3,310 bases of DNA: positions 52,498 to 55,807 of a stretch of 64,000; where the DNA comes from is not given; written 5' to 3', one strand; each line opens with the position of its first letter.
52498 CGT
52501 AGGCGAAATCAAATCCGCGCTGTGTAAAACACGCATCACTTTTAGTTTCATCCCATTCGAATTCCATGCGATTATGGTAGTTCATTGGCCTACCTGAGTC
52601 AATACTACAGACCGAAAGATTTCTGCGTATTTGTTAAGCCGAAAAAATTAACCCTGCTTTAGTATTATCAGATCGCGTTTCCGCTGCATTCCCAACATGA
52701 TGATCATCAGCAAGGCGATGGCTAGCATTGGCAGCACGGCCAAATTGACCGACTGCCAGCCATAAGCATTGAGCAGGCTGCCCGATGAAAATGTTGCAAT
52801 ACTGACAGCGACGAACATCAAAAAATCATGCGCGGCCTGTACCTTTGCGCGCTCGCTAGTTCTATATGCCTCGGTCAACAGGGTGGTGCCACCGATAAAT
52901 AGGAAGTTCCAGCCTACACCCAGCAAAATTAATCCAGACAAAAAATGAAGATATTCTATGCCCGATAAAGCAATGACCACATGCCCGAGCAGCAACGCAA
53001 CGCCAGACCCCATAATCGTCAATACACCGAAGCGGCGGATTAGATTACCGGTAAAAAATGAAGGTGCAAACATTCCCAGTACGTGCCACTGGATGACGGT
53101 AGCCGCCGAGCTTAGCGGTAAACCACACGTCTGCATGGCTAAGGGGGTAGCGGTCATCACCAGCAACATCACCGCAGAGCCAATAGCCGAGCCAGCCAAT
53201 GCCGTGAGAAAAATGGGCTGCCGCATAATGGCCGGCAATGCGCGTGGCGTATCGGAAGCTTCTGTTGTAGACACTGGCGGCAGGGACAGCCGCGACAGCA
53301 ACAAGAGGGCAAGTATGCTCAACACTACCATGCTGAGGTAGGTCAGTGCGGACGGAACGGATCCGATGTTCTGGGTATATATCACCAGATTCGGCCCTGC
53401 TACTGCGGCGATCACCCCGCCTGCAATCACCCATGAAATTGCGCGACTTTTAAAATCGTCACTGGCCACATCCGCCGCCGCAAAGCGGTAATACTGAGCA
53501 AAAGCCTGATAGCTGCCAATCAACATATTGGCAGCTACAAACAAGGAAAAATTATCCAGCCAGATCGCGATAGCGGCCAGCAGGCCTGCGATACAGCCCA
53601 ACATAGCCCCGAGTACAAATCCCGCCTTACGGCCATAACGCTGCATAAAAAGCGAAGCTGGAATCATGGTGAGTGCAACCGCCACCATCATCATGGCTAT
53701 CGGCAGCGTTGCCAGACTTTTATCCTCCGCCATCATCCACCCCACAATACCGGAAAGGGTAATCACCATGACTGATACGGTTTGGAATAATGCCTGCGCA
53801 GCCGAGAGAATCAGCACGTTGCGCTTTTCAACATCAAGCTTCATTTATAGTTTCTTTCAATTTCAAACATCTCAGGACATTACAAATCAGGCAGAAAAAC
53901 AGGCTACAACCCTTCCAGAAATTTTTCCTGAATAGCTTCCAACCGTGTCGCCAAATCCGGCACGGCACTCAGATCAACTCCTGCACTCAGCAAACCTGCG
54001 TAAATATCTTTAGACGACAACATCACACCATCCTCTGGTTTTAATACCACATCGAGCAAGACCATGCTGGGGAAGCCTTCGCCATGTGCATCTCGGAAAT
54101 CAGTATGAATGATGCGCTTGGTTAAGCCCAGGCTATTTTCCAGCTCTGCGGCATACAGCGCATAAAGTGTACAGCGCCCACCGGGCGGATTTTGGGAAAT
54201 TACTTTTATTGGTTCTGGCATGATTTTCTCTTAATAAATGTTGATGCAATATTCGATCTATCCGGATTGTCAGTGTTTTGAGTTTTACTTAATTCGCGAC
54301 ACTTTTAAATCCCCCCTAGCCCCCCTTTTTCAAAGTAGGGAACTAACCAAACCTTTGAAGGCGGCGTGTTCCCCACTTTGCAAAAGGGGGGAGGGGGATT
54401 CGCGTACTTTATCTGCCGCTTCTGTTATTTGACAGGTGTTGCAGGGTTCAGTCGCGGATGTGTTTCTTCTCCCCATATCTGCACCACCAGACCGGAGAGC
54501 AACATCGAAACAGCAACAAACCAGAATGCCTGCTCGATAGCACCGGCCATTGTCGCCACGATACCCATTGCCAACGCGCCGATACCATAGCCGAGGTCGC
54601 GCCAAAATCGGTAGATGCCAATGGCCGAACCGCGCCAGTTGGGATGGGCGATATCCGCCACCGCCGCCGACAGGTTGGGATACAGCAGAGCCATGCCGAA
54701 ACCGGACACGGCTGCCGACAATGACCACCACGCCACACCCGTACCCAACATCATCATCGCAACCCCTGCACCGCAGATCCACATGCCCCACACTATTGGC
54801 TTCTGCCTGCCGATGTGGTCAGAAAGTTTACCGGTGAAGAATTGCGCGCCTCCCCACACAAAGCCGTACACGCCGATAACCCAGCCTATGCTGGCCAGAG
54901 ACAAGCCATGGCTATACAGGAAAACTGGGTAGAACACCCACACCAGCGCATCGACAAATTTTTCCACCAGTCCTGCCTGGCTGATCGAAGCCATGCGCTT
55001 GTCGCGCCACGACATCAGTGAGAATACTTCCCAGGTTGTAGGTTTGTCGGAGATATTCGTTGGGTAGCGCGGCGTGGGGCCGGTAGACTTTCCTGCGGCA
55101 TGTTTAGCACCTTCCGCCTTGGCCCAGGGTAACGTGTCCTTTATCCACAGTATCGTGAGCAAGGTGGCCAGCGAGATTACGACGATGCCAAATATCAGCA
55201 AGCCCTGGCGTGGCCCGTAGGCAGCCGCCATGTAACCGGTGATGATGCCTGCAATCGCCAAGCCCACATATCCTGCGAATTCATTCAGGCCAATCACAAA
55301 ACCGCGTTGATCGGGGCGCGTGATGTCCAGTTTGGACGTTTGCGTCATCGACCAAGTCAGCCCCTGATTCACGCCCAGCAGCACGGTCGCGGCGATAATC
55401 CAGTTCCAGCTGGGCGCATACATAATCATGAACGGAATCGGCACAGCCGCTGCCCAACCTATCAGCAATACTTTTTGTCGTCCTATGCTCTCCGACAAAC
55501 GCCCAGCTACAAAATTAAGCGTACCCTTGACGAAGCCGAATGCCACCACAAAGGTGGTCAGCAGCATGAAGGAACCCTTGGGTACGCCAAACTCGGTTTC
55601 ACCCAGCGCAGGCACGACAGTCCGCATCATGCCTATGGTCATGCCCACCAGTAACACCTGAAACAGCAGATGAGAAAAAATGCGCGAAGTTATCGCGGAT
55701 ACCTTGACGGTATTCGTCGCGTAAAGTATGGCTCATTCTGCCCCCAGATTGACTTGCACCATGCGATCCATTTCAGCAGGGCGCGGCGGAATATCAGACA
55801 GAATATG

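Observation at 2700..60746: AT-rich intergenic element with an IHF-consensus core, 14 copies in 64 kb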

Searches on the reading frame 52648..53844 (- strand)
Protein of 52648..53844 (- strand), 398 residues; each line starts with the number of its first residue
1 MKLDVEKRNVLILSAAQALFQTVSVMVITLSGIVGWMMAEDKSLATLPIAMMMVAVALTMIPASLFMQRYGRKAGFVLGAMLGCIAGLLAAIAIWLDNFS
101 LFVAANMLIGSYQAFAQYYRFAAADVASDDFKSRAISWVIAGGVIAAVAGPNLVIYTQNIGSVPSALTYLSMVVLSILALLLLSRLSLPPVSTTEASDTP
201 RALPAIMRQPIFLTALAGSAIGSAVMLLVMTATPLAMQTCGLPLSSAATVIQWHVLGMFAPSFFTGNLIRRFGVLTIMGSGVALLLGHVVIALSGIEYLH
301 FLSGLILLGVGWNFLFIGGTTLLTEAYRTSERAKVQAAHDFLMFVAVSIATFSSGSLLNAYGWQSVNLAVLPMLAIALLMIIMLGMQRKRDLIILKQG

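Call 52: search_protein_families(library=pfam, proteins=[window:52648-53844:-], max_evalue=0.00001)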
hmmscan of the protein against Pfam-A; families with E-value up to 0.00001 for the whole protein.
window:52648-53844:- (398 aa): 1 family
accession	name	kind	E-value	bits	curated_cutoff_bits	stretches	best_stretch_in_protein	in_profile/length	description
PF07690.21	MFS_1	-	1.5e-23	83.8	33.4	2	29-350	14-346/347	Major Facilitator Superfamily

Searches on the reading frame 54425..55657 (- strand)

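Call 52: search_protein_families(library=pfam, proteins=[window:54425-55657:-], max_evalue=0.00001)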
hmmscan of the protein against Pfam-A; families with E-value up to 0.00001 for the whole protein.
window:54425-55657:- (410 aa): 2 families
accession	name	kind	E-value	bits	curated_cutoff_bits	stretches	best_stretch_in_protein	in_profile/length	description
PF07690.21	MFS_1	-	5.4e-47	160.8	33.4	2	3-194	7-194/347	Major Facilitator Superfamily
PF00083.30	Sugar_tr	-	2.6e-09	36.9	22.3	0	31-186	46-205/452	Sugar (and other) transporter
